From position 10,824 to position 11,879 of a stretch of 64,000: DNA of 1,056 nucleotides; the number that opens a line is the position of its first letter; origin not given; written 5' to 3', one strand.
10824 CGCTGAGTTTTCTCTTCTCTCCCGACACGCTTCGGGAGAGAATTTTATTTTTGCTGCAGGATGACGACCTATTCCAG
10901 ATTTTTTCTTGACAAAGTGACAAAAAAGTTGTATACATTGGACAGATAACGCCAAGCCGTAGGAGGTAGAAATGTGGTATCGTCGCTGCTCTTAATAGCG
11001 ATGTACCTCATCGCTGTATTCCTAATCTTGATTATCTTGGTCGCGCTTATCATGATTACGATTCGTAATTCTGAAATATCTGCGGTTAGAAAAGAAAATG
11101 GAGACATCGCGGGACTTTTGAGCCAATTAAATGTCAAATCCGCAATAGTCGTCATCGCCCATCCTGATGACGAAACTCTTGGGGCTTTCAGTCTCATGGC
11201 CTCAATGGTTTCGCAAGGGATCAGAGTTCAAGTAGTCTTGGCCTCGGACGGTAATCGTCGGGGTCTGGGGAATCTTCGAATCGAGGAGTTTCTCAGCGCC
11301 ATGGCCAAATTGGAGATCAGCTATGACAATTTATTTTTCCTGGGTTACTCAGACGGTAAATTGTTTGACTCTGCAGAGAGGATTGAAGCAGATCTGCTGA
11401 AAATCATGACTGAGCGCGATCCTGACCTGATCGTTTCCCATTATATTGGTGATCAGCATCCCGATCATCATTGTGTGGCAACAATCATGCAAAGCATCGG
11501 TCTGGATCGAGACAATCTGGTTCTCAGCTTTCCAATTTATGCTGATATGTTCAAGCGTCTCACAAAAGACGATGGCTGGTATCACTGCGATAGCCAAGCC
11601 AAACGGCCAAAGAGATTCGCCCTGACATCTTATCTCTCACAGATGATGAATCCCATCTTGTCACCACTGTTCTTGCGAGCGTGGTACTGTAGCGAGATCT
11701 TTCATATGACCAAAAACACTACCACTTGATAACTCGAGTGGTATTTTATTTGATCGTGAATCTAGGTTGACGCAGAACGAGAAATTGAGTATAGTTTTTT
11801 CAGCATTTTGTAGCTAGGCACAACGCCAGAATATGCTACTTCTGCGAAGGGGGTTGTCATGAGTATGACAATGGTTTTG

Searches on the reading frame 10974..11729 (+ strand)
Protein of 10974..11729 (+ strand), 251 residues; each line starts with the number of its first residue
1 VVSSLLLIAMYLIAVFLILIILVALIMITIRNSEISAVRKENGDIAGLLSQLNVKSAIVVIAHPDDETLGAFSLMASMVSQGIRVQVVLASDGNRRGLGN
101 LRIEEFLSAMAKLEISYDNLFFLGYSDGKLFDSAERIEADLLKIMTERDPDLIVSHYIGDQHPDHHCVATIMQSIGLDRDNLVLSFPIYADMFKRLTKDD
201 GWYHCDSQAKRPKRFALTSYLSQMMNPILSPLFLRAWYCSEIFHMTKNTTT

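Call 73: search_protein_families(library=pfam, proteins=[window:10974-11729:+], max_evalue=0.001)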
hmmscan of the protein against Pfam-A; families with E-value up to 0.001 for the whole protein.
window:10974-11729:+ (251 aa): 1 family
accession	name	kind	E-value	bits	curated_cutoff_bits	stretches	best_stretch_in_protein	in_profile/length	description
PF02585.22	PIG-L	-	1e-24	87.9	28.2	1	58-173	1-126/129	GlcNAc-PI de-N-acetylase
